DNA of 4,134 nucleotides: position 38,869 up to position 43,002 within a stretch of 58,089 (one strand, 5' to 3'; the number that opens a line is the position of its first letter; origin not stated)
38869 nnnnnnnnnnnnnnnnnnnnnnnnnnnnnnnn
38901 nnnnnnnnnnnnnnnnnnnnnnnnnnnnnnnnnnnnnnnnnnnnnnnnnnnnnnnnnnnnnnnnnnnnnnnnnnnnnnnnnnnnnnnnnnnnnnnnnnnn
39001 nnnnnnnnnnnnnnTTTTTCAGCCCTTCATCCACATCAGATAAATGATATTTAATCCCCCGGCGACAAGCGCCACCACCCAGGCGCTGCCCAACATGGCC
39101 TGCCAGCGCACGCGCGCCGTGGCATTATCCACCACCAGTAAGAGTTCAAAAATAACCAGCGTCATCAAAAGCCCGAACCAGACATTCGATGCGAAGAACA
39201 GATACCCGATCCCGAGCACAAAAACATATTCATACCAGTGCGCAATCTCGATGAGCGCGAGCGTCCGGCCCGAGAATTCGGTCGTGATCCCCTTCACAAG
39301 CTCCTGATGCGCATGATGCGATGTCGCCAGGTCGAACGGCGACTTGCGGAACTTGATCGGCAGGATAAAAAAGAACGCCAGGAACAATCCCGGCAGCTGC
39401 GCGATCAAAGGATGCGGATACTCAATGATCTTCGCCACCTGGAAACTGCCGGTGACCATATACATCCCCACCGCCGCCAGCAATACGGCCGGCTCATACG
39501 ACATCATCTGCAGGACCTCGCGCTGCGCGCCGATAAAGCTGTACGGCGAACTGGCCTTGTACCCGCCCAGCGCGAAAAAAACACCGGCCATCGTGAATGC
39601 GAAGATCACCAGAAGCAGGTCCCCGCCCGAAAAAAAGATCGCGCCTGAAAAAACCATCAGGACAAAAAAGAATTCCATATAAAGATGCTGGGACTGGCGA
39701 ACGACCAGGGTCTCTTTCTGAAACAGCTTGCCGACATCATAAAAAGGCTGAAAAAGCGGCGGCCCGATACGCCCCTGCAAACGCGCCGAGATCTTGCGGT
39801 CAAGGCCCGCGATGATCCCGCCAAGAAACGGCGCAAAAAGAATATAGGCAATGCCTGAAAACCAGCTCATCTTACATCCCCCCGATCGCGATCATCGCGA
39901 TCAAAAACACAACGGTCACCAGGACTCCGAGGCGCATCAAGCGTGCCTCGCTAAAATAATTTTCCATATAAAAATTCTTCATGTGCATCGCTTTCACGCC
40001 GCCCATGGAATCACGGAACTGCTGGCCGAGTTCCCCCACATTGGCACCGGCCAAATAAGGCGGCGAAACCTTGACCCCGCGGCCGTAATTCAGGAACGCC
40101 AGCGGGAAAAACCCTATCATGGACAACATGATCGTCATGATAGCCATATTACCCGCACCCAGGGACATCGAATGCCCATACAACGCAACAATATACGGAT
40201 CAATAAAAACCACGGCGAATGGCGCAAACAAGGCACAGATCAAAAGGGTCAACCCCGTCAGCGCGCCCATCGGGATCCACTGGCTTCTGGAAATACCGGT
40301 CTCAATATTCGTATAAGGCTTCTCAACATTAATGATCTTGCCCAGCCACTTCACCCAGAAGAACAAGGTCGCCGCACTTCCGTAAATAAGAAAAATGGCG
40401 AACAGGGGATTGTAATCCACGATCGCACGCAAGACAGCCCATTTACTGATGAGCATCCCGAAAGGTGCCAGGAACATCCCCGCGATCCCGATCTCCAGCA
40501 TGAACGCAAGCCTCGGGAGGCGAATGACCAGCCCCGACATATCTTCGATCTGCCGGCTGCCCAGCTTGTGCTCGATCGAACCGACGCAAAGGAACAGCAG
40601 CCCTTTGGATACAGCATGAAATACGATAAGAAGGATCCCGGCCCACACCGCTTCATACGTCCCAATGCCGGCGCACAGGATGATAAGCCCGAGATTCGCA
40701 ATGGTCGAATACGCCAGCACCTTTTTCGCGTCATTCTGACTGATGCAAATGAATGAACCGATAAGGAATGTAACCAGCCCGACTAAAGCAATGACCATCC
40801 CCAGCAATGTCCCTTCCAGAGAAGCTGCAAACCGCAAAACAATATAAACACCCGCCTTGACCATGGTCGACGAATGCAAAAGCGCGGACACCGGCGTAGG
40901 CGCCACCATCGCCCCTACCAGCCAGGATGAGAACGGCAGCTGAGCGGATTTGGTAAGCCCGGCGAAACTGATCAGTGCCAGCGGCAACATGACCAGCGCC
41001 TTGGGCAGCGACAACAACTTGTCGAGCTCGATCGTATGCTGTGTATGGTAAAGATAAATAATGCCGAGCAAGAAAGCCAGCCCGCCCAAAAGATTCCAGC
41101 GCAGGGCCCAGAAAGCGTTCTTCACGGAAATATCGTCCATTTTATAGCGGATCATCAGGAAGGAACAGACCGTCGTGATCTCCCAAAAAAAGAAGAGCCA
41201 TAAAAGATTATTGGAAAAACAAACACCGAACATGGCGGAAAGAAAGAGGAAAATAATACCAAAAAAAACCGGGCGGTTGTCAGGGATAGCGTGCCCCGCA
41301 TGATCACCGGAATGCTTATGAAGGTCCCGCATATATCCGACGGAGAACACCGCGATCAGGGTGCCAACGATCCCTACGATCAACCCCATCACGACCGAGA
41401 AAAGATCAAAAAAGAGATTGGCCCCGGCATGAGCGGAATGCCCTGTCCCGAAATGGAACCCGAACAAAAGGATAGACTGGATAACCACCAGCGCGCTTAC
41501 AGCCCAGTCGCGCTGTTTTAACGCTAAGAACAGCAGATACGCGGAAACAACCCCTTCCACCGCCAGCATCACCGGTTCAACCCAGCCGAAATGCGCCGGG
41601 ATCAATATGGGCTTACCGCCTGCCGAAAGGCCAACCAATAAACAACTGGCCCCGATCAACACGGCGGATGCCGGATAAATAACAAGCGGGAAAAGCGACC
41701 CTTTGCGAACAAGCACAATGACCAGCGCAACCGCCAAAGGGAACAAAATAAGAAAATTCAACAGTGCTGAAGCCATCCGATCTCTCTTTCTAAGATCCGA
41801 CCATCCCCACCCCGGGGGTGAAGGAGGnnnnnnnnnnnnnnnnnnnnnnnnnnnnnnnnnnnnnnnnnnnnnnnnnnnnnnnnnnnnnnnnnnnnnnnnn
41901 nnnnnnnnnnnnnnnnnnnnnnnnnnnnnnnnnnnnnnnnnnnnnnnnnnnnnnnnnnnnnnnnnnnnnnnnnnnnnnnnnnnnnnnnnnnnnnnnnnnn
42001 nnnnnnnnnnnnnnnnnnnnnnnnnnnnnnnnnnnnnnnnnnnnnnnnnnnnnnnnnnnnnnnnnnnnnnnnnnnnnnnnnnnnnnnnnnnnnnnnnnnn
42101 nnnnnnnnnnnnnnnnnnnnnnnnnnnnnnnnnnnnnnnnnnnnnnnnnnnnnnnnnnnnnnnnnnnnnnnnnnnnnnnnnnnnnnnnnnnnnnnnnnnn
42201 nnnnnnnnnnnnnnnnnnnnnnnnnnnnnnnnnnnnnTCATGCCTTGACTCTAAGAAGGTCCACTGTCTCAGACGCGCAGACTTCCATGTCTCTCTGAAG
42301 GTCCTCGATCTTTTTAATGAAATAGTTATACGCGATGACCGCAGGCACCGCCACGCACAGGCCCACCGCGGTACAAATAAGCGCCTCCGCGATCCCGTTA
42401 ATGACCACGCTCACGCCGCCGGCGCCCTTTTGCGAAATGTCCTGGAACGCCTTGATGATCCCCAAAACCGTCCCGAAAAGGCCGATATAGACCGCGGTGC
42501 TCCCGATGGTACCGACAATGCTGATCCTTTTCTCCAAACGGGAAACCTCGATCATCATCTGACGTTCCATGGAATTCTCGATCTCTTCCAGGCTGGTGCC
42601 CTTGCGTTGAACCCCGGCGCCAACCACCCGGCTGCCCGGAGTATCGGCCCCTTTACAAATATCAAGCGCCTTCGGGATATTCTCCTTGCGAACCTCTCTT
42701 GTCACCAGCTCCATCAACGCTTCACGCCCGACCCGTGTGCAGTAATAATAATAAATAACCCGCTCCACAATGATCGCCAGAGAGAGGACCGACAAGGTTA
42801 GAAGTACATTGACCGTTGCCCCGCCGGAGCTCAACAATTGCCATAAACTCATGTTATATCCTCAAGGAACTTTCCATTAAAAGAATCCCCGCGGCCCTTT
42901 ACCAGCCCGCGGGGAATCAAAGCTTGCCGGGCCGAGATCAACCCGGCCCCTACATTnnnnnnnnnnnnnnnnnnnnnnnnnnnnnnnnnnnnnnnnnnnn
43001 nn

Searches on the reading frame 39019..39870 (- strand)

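Call 70: search_protein_families(library=pfam, proteins=[window:39019-39870:-], max_evalue=0.00001)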
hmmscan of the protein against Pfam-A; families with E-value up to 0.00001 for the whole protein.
window:39019-39870:- (283 aa): 1 family
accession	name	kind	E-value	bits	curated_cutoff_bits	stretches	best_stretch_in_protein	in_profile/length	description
PF00146.26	NADHdh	-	1.7e-45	156.1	27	1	10-277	7-296/298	NADH dehydrogenase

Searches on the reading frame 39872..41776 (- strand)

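Call 14: search_protein_families(library=pfam, proteins=[window:39872-41776:-], max_evalue=0.00001)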
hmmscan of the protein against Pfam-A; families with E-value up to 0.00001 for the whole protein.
window:39872-41776:- (634 aa): 2 families
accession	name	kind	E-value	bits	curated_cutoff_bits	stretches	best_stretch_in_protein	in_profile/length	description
PF00361.26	Proton_antipo_M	-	1.3e-55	189.1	21.5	1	188-464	1-288/294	NADH:quinone oxidoreductase/Mrp antiporter, TM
PF00662.26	Proton_antipo_N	-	2.8e-07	30.8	24.5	1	116-151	8-43/51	NADH-Ubiquinone oxidoreductase (complex I), chain 5 N-terminus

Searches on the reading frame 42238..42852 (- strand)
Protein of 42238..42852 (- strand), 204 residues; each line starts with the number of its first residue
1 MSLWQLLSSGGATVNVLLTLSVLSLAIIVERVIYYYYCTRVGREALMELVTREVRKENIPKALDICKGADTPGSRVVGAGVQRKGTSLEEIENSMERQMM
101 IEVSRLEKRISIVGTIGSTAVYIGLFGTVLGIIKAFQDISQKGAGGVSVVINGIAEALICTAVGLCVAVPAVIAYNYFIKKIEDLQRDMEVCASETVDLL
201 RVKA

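Call 70: search_protein_families(library=pfam, proteins=[window:42238-42852:-], max_evalue=0.00001)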
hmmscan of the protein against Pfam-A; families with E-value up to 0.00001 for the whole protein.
window:42238-42852:- (204 aa): 1 family
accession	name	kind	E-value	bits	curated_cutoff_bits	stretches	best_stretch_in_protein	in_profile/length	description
PF01618.21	MotA_ExbB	-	3.9e-35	120.8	22.9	1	70-190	3-126/127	MotA/TolQ/ExbB proton channel family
